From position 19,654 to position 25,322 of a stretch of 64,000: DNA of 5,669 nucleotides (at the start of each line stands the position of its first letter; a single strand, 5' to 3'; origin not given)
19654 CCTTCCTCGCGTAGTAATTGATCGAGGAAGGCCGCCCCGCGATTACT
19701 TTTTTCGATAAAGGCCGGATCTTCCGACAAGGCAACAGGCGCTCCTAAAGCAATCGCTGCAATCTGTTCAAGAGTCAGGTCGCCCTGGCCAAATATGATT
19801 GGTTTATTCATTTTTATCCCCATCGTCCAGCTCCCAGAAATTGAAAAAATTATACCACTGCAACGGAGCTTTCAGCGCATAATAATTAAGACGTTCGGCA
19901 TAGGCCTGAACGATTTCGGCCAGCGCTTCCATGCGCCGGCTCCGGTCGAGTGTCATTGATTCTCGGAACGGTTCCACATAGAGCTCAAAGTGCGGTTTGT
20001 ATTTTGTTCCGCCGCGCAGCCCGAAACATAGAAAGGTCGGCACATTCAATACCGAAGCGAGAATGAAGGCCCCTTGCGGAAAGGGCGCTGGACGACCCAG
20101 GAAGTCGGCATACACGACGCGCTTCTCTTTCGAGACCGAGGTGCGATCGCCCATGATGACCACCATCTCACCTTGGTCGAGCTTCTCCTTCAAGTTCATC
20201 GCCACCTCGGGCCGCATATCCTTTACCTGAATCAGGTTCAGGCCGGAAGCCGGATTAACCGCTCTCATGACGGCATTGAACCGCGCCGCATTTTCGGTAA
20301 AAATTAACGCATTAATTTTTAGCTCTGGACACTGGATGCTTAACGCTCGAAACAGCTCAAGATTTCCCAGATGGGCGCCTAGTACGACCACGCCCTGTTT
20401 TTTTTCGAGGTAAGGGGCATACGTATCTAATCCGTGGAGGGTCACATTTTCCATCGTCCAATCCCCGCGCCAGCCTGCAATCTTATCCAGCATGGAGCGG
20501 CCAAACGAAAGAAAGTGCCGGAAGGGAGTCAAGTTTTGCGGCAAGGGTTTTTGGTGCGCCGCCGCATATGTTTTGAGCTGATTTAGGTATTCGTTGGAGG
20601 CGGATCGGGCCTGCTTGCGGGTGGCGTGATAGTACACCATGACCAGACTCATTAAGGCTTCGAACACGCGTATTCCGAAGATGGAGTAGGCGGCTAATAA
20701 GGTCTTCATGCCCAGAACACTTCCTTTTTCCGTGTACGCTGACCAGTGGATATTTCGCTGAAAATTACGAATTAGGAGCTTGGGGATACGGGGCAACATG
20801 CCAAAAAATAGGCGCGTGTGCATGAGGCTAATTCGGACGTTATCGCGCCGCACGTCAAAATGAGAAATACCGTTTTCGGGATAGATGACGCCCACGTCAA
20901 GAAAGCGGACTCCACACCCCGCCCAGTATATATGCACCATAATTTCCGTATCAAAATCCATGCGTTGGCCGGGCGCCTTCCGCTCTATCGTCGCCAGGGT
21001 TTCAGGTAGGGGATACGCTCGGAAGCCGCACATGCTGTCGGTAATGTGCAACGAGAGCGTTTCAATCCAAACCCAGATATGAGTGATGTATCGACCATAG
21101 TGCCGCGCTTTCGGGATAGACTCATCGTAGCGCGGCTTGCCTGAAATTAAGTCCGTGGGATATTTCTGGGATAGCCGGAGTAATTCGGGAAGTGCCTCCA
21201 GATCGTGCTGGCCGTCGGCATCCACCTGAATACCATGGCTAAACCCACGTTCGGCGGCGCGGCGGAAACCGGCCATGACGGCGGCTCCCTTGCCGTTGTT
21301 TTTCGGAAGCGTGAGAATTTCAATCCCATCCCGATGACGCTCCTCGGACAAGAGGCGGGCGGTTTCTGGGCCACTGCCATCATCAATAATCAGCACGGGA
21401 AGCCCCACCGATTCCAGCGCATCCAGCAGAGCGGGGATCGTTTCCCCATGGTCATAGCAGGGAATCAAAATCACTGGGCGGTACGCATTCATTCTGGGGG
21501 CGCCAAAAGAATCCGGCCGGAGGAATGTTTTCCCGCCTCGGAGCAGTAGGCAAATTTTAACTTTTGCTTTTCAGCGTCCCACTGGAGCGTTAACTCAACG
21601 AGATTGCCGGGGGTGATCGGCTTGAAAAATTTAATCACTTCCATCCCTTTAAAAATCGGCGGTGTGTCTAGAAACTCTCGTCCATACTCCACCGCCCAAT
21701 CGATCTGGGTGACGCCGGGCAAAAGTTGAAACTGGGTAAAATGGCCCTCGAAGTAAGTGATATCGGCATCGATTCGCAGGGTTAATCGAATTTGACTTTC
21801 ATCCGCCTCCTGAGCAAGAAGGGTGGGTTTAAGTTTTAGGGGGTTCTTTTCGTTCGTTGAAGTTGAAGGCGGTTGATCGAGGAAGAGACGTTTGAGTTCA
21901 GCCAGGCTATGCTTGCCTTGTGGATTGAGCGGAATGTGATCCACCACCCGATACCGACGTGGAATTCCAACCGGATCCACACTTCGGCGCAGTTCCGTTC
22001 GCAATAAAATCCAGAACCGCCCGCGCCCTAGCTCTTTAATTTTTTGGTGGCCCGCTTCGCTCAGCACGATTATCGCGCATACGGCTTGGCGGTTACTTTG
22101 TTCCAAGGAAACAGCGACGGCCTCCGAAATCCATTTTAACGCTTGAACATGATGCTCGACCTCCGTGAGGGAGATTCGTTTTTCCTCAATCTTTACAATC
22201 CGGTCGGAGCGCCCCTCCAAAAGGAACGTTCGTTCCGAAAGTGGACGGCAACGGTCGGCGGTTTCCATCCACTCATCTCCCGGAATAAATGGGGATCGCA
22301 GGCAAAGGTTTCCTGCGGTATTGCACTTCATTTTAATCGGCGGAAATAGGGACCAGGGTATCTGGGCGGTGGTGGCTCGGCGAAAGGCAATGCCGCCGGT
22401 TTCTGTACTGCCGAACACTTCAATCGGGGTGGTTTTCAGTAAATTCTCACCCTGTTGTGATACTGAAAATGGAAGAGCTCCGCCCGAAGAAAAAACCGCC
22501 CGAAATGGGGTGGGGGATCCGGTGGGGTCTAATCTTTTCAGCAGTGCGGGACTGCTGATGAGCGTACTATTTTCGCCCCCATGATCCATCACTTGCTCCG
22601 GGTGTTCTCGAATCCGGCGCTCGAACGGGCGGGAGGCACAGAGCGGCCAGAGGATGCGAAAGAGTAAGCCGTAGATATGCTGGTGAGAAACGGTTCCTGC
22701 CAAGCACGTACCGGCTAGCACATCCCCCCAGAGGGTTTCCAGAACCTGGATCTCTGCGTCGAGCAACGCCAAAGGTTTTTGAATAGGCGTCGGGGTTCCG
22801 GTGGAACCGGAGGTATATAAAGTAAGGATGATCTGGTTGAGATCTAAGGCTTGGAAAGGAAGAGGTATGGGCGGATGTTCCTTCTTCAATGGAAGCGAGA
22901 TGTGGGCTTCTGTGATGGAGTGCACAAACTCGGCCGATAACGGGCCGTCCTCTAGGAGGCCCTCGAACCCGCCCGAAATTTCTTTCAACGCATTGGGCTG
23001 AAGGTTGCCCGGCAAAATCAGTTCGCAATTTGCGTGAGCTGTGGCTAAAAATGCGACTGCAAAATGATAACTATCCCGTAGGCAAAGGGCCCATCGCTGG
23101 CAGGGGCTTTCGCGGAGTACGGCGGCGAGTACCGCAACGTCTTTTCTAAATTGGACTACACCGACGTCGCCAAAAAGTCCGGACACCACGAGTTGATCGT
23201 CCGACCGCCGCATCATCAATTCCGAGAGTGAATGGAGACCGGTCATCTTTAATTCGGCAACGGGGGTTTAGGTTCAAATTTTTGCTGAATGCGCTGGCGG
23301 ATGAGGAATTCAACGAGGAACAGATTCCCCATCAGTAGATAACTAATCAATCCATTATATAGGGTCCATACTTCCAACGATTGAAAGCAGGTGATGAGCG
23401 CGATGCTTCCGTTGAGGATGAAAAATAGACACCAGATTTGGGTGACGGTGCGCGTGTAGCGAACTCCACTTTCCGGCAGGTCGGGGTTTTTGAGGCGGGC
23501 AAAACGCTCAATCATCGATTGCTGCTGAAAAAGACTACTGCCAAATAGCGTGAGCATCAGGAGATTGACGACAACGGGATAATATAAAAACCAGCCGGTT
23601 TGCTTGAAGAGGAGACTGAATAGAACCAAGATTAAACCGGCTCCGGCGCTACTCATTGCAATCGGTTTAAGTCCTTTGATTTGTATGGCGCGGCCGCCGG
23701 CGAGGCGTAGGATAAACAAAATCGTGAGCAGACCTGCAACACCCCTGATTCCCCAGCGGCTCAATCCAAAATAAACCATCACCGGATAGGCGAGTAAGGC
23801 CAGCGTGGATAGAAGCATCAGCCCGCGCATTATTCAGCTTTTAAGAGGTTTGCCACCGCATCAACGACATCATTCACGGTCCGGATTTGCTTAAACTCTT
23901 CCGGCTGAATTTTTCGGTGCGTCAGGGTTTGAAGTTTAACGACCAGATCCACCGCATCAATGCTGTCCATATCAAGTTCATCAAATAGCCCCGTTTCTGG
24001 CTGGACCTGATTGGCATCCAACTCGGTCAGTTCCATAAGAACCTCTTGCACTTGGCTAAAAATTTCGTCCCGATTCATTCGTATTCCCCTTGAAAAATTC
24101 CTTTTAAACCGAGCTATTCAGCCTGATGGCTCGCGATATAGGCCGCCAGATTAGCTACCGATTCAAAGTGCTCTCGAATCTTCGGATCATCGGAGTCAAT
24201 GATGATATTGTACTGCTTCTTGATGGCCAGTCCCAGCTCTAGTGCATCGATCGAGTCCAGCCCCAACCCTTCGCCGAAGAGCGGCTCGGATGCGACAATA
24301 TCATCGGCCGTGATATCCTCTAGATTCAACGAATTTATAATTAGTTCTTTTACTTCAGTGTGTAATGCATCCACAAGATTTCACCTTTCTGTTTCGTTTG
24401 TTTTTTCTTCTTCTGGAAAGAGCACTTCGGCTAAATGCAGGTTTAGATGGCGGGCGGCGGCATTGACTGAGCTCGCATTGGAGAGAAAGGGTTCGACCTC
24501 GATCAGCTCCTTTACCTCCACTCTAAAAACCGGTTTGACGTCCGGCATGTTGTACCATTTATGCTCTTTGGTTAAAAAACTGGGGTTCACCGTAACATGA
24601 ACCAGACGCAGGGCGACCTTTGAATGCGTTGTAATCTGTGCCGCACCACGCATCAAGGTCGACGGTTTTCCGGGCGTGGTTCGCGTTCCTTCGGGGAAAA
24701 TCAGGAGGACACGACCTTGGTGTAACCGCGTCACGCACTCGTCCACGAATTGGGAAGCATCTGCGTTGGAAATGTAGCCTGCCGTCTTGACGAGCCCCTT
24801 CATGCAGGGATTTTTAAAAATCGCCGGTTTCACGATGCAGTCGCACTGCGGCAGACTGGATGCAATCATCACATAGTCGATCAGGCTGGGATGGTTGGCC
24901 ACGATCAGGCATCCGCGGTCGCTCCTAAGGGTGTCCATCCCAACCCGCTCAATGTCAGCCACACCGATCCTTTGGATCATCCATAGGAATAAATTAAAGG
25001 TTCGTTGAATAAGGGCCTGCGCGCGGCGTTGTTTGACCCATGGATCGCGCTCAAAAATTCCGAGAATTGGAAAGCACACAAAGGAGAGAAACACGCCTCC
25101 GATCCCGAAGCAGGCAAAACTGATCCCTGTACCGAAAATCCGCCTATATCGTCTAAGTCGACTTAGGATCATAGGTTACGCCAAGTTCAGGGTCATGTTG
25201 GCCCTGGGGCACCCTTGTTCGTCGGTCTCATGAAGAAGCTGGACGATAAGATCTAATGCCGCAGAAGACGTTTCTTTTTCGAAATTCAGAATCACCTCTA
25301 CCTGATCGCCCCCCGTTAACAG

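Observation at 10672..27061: Aryl polyene type II PKS cluster in gammaproteobacterial order inside a probable Kiritimatiellota genome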

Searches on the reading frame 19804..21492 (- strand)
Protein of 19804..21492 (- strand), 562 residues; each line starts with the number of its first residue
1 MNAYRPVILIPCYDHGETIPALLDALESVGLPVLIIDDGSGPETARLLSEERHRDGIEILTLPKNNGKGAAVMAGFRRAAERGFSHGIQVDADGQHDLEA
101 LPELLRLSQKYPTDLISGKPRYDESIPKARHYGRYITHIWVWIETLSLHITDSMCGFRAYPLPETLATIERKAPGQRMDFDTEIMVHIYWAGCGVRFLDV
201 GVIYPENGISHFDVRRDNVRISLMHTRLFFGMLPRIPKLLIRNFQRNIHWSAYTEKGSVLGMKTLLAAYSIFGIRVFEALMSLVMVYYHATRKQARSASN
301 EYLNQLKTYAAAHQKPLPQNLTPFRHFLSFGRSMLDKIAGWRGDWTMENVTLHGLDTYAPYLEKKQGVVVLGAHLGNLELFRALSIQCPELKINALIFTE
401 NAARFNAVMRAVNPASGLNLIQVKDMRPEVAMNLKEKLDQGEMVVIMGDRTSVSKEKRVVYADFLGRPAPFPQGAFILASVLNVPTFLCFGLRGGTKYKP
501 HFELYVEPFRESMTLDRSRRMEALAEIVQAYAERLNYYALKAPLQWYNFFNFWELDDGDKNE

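Call 3: search_protein_families(library=pfam, proteins=[window:19804-21492:-], max_evalue=0.01)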
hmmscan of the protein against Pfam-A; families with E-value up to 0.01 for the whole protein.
window:19804-21492:- (562 aa): 2 families
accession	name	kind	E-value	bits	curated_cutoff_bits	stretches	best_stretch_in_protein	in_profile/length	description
PF00535.33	Glycos_transf_2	-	5.8e-16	59.3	23.3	1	8-153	2-155/168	Glycosyl transferase family 2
PF03279.18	Lip_A_acyltrans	-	1.2e-10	41.5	22.3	1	347-529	102-276/295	Bacterial lipid A biosynthesis acyltransferase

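Call 18: find_homologous_proteins(query=window:19804-21492:-, max_evalue=1e-20)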
Query window:19804-21492:- (562 aa): 3259 proteins with E <= 1e-20 among 8000 candidates; the best 120 are listed.
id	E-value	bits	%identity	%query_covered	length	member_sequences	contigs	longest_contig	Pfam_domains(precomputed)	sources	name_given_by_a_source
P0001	0.0e+0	1303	100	100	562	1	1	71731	PF03279.19,PF00535.33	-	-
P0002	0.0e+0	1084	81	100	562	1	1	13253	PF03279.19,PF00535.33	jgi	-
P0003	0.0e+0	1050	77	100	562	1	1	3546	PF13641.13,PF03279.19,PF00535.33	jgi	jgi:predicted LPLAT superfamily acyltransferase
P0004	0.0e+0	1020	77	100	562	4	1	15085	PF03279.19,PF00535.33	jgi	jgi:predicted LPLAT superfamily acyltransferase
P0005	0.0e+0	1018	77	100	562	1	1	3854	PF03279.19,PF00535.33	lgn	-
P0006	4.9e-227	773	59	100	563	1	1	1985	PF03279.19,PF00535.33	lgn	-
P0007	2.9e-226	770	59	100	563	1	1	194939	PF03279.19,PF00535.33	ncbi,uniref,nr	ncbi:glycosyltransferase family 2 protein [Photobacterium leiognathi]|uniref:glycosyltransferase fam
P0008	3.4e-226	770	59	100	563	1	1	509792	PF03279.19,PF00535.33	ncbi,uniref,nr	ncbi:glycosyltransferase family 2 protein [Photobacterium leiognathi]|uniref:glycosyltransferase fam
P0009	4.0e-226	770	59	99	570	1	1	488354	PF03279.19,PF00535.33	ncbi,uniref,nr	ncbi:glycosyltransferase family 2 protein [Vibrio sp. T187]|uniref:glycosyltransferase family 2 prot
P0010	4.1e-226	770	59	100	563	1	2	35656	PF03279.19,PF00535.33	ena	-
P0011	4.1e-226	770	59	100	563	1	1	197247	PF03279.19,PF00535.33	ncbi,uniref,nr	ncbi:glycosyltransferase family 2 protein [Photobacterium leiognathi]|uniref:glycosyltransferase fam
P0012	1.7e-225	768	59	100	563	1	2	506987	PF03279.19,PF00535.33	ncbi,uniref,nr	ncbi:glycosyltransferase family 2 protein [Photobacterium leiognathi]|uniref:glycosyltransferase fam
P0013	2.4e-225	767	59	100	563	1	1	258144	PF03279.19,PF00535.33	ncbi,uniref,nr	ncbi:glycosyltransferase family 2 protein [Photobacterium leiognathi]|uniref:glycosyltransferase fam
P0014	3.2e-225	767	59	100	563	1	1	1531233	PF03279.19,PF00535.33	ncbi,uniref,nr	ncbi:glycosyltransferase family 2 protein [Photobacterium leiognathi]|uniref:glycosyltransferase fam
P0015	3.3e-225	767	59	100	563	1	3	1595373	PF03279.19,PF00535.33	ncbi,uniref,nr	ncbi:glycosyltransferase family 2 protein [Photobacterium leiognathi]|uniref:glycosyltransferase fam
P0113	2.9e-218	744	56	100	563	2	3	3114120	PF03279.19,PF00535.33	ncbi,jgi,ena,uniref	ncbi:glycosyltransferase [Aliivibrio logei]|jgi:predicted LPLAT superfamily acyltransferase|uniref:g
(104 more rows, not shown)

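Call 20: find_encoding_contigs(protein=P0004, flank=10000, max_places=4)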
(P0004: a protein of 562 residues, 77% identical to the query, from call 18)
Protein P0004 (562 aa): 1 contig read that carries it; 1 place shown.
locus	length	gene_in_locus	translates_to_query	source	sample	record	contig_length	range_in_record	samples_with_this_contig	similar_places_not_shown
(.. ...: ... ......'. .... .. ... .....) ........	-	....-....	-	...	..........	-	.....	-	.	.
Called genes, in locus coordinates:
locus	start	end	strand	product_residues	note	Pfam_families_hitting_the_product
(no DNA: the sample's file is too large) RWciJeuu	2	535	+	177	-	?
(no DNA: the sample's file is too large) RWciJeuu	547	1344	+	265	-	PF01553:Acyltransferase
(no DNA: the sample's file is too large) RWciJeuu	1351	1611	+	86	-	PF00550:PP-binding (weak)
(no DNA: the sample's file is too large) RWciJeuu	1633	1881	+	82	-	PF00550:PP-binding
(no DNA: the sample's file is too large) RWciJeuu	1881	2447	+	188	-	-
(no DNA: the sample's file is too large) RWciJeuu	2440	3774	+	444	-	PF00501:AMP-binding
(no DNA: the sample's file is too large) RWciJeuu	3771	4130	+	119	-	PF22818:ApeI-like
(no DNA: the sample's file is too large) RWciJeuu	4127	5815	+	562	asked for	PF00535:Glycos_transf_2, PF03279:Lip_A_acyltrans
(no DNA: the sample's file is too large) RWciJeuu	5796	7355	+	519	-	PF00221:Lyase_aromatic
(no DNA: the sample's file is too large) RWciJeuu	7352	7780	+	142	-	PF13279:4HBT_2, PF03061:4HBT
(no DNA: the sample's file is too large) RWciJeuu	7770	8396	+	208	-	PF03548:LolA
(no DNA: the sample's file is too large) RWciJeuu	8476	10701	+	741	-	PF03176:MMPL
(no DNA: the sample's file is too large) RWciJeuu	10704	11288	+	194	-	PF11659:DUF3261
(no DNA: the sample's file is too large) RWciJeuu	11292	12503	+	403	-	PF00109:ketoacyl-synt, PF00108:Thiolase_N (weak), PF02801:Ketoacyl-synt_C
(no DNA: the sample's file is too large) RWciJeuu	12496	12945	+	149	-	PF22817:ApeP-like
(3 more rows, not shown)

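Call 21: find_encoding_contigs(protein=P0002, flank=10000, max_places=4)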
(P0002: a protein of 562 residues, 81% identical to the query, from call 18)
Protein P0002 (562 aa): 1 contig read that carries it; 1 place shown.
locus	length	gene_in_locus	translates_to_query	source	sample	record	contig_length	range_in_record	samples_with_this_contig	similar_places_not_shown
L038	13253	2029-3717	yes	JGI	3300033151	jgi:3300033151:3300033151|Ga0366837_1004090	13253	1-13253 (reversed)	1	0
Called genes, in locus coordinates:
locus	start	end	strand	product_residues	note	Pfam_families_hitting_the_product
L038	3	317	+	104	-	?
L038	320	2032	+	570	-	PF00501:AMP-binding, PF22818:ApeI-like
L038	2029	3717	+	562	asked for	PF00535:Glycos_transf_2, PF03279:Lip_A_acyltrans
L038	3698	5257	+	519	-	PF00221:Lyase_aromatic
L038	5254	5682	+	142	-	PF13279:4HBT_2, PF03061:4HBT, PF01643:Acyl-ACP_TE (weak)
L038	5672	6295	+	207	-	PF03548:LolA (weak)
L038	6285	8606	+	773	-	PF03176:MMPL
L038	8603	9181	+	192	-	PF11659:DUF3261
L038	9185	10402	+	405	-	PF00109:ketoacyl-synt, PF00108:Thiolase_N (faint), PF02801:Ketoacyl-synt_C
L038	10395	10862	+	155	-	PF22817:ApeP-like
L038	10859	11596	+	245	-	PF00106:adh_short, PF08659:KR, PF13561:adh_short_C2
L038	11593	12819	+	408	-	PF00109:ketoacyl-synt, PF02801:Ketoacyl-synt_C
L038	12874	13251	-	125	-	?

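Call 22: find_encoding_contigs(protein=P0014, flank=10000, max_places=1)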
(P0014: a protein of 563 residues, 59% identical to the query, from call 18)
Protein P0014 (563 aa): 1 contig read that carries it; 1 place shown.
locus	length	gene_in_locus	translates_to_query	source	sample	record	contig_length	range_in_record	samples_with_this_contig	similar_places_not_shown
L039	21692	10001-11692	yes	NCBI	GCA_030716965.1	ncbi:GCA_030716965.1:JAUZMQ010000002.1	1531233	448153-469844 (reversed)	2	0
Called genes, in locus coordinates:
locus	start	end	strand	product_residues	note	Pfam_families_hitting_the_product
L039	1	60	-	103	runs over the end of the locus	-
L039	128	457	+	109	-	PF05689:InvE_AD, PF07603:Lcl_C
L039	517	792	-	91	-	-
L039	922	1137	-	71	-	PF04325:DUF465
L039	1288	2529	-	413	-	PF00070:Pyr_redox (faint), PF01266:DAO (faint), PF01494:FAD_binding_3, PF03486:HI0933_like (faint), PF04820:Trp_halogenase, PF12831:FAD_oxidored (weak), PF13450:NAD_binding_8 (weak), PF04820:Trp_halogenase, +1 more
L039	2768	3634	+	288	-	PF00561:Abhydrolase_1, PF12146:Hydrolase_4, PF12697:Abhydrolase_6 (weak)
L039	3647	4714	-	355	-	PF21212:Dimerisation2-like_dom, PF13489:Methyltransf_23, PF00891:Methyltransf_2, PF08242:Methyltransf_12 (weak)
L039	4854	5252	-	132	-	-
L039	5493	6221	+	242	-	PF13723:Ketoacyl-synt_2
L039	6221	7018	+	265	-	PF01553:Acyltransferase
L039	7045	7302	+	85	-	PF00550:PP-binding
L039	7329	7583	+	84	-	PF00550:PP-binding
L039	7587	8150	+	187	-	PF04279:IspA (weak)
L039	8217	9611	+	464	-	PF00501:AMP-binding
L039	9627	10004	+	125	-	PF22818:ApeI-like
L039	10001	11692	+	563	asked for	PF00535:Glycos_transf_2, PF03279:Lip_A_acyltrans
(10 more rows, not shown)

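Call 23: find_encoding_contigs(protein=P0113, flank=10000, max_places=1)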
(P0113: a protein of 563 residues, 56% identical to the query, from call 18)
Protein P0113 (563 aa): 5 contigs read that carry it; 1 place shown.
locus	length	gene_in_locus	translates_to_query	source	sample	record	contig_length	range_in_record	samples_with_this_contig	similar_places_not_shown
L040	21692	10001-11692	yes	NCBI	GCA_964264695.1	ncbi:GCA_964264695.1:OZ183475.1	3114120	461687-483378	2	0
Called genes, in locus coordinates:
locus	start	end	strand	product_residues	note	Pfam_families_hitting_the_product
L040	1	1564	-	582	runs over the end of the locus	PF03485:Arg_tRNA_synt_N, PF00750:tRNA-synt_1d, PF05746:DALR_1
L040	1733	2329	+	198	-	PF06185:YecM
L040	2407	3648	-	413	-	PF01266:DAO (faint), PF01494:FAD_binding_3, PF04820:Trp_halogenase, PF07992:Pyr_redox_2 (faint), PF12831:FAD_oxidored (weak), PF13450:NAD_binding_8 (weak), PF04820:Trp_halogenase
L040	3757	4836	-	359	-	PF21212:Dimerisation2-like_dom, PF00891:Methyltransf_2, PF13489:Methyltransf_23 (weak)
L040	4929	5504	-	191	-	-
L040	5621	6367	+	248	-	PF13723:Ketoacyl-synt_2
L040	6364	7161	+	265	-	PF01553:Acyltransferase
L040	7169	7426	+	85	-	PF00550:PP-binding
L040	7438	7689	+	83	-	PF00550:PP-binding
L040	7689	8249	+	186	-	-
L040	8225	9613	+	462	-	PF00501:AMP-binding, PF13193:AMP-binding_C (weak)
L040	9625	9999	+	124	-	PF07977:FabA (weak), PF22818:ApeI-like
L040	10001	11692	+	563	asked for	PF00535:Glycos_transf_2, PF03279:Lip_A_acyltrans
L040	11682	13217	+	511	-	PF00221:Lyase_aromatic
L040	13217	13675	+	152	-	PF13279:4HBT_2, PF03061:4HBT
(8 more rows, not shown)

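Call 43: find_related_loci(query=A1, collection=genome_contigs, flank=10000)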
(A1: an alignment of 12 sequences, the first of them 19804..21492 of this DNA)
Query A1 (562 aa) in genome_contigs; peptide patterns used: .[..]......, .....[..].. (x = any residue, [..] = any of these).
599 stretches matched a pattern (row limit reached: there are more); 587 encode a relative of the query (tblastn E <= 1e-3); the best 80 are kept; 80 distinct loci.
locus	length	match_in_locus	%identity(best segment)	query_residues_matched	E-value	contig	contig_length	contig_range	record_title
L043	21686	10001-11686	58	1-562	0e+0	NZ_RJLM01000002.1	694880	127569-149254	Photobacterium chitinilyticum strain BEI247 scaffold_1, whole genome shotgun sequence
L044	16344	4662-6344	58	1-562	0e+0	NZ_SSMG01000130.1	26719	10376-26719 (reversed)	Photobacterium lucens strain CAIM 1937 M0903A_139, whole genome shotgun sequence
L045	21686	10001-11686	56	1-562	0e+0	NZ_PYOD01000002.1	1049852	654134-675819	Photobacterium profundum strain ATCC BAA-1252 CFSAN065444_2, whole genome shotgun sequence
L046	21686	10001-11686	57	1-562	0e+0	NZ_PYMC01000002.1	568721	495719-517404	Photobacterium lipolyticum strain DSM 16190 CFSAN065514_2, whole genome shotgun sequence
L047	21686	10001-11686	56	1-562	0e+0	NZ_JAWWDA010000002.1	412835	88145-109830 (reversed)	MAG: Photobacterium sp. isolate HN18.bin.2 k141_1142518_length_412835_cov_34.0004, whole genome shotgun sequence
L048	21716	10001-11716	58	2-562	0e+0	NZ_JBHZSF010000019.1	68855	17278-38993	Vibrio profundi strain HQB-111 NODE_19_length_68855_cov_93.954811, whole genome shotgun sequence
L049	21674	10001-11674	58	2-555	0e+0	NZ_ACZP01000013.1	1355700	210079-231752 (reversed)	Vibrio furnissii CIP 102972 VFA.Contig90, whole genome shotgun sequence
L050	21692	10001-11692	57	4-562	0e+0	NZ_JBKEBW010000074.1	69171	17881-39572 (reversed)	MAG: Vibrio sp. isolate VLC_062 c_000002469392, whole genome shotgun sequence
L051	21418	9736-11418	57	1-562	0e+0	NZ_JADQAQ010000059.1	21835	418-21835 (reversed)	Photobacterium sp. Ph5 92, whole genome shotgun sequence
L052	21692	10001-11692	57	1-562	0e+0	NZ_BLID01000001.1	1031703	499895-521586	Vibrio atypicus strain DSM 25292 contig_1, whole genome shotgun sequence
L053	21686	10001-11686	56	1-562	0e+0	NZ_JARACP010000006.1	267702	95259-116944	Aliivibrio sp. S4MY1 6, whole genome shotgun sequence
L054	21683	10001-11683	58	1-557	0e+0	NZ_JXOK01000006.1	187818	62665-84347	Vibrio mytili strain CAIM 528 contig00006, whole genome shotgun sequence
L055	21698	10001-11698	57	2-557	0e+0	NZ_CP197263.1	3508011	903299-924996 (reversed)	Vibrio harveyi strain DSM-19623 chromosome 1, complete sequence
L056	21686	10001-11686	56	1-562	0e+0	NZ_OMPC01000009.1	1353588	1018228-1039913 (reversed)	Aliivibrio sp. EL58 isolate Aliivibrio sp. strain EL581, whole genome shotgun sequence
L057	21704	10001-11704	56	1-562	0e+0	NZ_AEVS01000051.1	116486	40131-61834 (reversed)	Vibrio brasiliensis LMG 20546 VIBR0546_24, whole genome shotgun sequence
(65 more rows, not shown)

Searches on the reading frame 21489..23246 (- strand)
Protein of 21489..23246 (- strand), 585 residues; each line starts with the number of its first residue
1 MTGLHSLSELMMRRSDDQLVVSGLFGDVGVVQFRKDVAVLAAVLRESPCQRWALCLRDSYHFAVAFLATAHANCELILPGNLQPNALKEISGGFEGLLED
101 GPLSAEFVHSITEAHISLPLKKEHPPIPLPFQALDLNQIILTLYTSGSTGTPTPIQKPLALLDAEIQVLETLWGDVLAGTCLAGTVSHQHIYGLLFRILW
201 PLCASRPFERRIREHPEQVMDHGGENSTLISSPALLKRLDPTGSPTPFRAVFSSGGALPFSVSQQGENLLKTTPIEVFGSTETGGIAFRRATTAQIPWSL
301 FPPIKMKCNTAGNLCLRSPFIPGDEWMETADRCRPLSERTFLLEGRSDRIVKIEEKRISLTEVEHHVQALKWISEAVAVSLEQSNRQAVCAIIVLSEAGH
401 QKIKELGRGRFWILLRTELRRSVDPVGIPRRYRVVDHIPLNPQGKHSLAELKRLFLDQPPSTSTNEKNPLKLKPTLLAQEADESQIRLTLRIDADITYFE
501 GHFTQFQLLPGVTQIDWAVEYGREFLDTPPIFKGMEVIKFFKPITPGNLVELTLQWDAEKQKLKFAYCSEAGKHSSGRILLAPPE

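Call 3: search_protein_families(library=pfam, proteins=[window:21489-23246:-], max_evalue=0.01)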
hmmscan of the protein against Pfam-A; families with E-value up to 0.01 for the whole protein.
window:21489-23246:- (585 aa): 3 families
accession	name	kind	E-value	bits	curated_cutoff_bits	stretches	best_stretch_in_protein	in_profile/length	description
PF22818.2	ApeI-like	-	1.9e-16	60.9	28.5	1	484-570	14-100/119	ApeI dehydratase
PF00501.34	AMP-binding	-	3.1e-09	36.5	29.9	1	130-289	155-330/384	AMP-binding enzyme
PF07977.19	FabA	-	0.00039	20.5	23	1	483-562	24-117/138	FabA-like domain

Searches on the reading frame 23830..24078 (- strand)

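Call 3: search_protein_families(library=pfam, proteins=[window:23830-24078:-], max_evalue=0.01)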
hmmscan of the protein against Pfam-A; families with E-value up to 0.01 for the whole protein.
window:23830-24078:- (82 aa): 1 family
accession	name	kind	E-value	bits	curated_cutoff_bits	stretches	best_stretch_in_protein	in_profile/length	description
PF00550.31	PP-binding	-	1.6e-11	44.7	20.8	1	9-75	2-67/67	Phosphopantetheine attachment site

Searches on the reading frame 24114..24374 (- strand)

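Call 3: search_protein_families(library=pfam, proteins=[window:24114-24374:-], max_evalue=0.01)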
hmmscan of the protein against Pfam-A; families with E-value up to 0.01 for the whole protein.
window:24114-24374:- (86 aa): 1 family
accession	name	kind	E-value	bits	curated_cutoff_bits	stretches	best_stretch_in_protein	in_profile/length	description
PF00550.31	PP-binding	-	8.9e-08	32.7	20.8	1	20-80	12-67/67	Phosphopantetheine attachment site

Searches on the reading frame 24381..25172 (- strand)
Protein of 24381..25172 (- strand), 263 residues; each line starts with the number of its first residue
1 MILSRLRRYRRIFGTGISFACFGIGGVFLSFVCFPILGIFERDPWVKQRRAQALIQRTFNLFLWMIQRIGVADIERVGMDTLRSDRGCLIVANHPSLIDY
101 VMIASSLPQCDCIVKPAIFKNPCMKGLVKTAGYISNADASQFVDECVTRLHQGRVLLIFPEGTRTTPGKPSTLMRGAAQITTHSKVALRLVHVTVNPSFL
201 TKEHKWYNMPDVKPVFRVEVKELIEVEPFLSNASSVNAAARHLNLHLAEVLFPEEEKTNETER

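Call 3: search_protein_families(library=pfam, proteins=[window:24381-25172:-], max_evalue=0.01)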
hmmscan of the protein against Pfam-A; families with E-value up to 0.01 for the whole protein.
window:24381-25172:- (263 aa): 1 family
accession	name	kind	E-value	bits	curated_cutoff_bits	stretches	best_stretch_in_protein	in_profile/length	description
PF01553.26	Acyltransferase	-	2.8e-17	63.2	23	1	75-186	3-124/132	Acyltransferase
